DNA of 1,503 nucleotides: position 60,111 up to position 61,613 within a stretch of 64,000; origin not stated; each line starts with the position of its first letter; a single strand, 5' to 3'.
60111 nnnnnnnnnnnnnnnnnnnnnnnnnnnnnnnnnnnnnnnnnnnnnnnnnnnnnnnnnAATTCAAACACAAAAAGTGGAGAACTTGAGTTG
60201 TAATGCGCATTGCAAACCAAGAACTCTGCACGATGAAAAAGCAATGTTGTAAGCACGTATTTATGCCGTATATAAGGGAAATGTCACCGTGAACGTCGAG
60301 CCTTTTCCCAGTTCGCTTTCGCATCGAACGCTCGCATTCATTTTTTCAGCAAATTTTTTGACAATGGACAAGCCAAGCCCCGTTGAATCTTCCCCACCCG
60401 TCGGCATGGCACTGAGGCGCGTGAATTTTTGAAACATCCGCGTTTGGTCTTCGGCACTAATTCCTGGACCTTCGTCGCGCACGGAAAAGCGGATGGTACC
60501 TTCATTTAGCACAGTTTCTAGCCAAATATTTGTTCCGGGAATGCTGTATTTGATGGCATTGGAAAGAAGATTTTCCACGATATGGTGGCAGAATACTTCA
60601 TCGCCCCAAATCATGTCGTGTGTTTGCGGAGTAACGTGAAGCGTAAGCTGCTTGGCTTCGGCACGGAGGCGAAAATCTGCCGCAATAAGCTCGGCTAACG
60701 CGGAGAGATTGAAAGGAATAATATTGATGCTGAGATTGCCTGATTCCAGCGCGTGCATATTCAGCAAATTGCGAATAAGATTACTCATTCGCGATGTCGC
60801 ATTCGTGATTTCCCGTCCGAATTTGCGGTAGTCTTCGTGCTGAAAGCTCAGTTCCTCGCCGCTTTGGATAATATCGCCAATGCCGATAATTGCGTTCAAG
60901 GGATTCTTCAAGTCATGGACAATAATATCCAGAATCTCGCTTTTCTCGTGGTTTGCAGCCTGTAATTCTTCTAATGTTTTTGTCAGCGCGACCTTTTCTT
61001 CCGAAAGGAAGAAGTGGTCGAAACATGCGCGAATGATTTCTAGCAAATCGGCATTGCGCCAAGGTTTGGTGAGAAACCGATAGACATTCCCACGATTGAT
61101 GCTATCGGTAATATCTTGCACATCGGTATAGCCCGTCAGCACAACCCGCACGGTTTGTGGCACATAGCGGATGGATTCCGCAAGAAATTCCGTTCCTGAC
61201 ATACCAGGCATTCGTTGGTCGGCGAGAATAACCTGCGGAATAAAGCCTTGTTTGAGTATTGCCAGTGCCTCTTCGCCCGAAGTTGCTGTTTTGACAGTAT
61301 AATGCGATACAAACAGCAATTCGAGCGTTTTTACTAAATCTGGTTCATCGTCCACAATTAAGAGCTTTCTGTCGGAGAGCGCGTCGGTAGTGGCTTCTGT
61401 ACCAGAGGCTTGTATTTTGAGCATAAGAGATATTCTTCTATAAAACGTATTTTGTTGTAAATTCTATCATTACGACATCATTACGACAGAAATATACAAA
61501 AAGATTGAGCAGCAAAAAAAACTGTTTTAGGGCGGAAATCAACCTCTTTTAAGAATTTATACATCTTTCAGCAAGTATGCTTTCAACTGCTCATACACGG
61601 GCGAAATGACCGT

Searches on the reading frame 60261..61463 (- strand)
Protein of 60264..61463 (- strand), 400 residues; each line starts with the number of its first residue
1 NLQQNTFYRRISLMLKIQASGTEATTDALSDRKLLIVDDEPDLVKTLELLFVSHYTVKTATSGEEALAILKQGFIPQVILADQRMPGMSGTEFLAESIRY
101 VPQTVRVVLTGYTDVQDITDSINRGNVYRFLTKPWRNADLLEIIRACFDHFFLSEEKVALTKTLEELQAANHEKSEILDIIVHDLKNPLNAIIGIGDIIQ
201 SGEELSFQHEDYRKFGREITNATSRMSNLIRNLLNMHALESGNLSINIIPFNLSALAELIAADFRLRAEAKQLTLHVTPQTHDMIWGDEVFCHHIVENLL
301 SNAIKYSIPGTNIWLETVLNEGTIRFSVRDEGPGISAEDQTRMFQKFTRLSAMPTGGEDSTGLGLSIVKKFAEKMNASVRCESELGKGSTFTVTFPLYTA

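Call 28: search_protein_families(library=pfam, proteins=[window:60264-61463:-], max_evalue=0.0001)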
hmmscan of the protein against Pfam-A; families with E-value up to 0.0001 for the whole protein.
window:60264-61463:- (400 aa): 3 families
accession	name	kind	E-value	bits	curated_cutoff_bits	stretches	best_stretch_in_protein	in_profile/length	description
PF02518.31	HATPase_c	-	3.7e-28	98.6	26.4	1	287-398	1-110/111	Histidine kinase-, DNA gyrase B-, and HSP90-like ATPase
PF00072.30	Response_reg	-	2.4e-18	66.7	30.2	1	35-145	2-111/111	Response regulator receiver domain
PF00512.31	HisKA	-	1.4e-10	41.5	26.9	1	174-242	2-66/66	His Kinase A (phospho-acceptor) domain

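Call 64: search_protein_families(library=ncbifam, proteins=[window:60261-61424:-], max_evalue=0.001)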
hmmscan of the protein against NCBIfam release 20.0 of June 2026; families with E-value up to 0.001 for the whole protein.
window:60261-61424:- (387 aa): 125 families (the best 25 are shown)
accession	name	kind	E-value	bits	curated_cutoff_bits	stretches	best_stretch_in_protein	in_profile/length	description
NF041832.1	near_NosP_CTERM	subfamily_domain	6.5e-47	160.4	400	2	156-385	2-226/370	NahK/ErcS family hybrid sensor histidine kinase/response regulator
NF046044.1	PnpS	equivalog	8.4e-43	146.9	400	1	145-383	154-390/390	two-component system histidine kinase PnpS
NF053512.1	nitric_RR_NosR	exception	2.2e-42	145.6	400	1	21-157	1-137/422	response regulator c-di-GMP phosphodiesterase, NosR family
TIGR02966.1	phoR_proteo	equivalog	7.6e-42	143.5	334.2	1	141-382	94-333/333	phosphate regulon sensor histidine kinase PhoR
NF008099.0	PRK10841.1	equivalog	4.4e-40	137.3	920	2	155-387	464-693/949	two-component system sensor histidine kinase RcsC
TIGR02956.1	TMAO_torS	equivalog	2.5e-39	135.1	676.5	1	141-385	444-683/967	TMAO reductase system sensor histidine kinase/response regulator TorS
NF008312.0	PRK11100.1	equivalog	9.5e-38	130.2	356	1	141-383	233-473/477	two-component system sensor histidine kinase CreC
NF008318.0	PRK11107.1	equivalog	6.8e-37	127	890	1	150-384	282-518/920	two-component sensor histidine kinase BarA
NF011874.0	PRK15347.1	equivalog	1.2e-36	126.2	852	1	127-385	362-615/921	two component system sensor kinase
NF047874.1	MASE3_PAS_HK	subfamily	2.9e-36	125.5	560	1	146-385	383-626/655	MASE3 domain-containing sensor histidine kinase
NF045901.1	HisKinLetSLeg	equivalog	3.4e-35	121.3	1650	1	141-382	273-516/906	two-component system sensor histidine kinase LetS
NF006800.0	PRK09303.1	equivalog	1.5e-33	116.3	342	1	136-386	126-379/383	histidine kinase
NF038297.2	hybrid_HK_HrmK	equivalog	1.6e-32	112.9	725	1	142-385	216-458/607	hybrid histidine kinase/response regulator HrmK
NF008302.0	PRK11091.1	equivalog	1.9e-32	112.3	838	1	151-383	273-504/779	aerobic respiration two-component sensor histidine kinase ArcB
NF033092.0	HK_WalK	equivalog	9.9e-32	110.3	725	1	151-383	362-593/594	cell wall metabolism sensor histidine kinase WalK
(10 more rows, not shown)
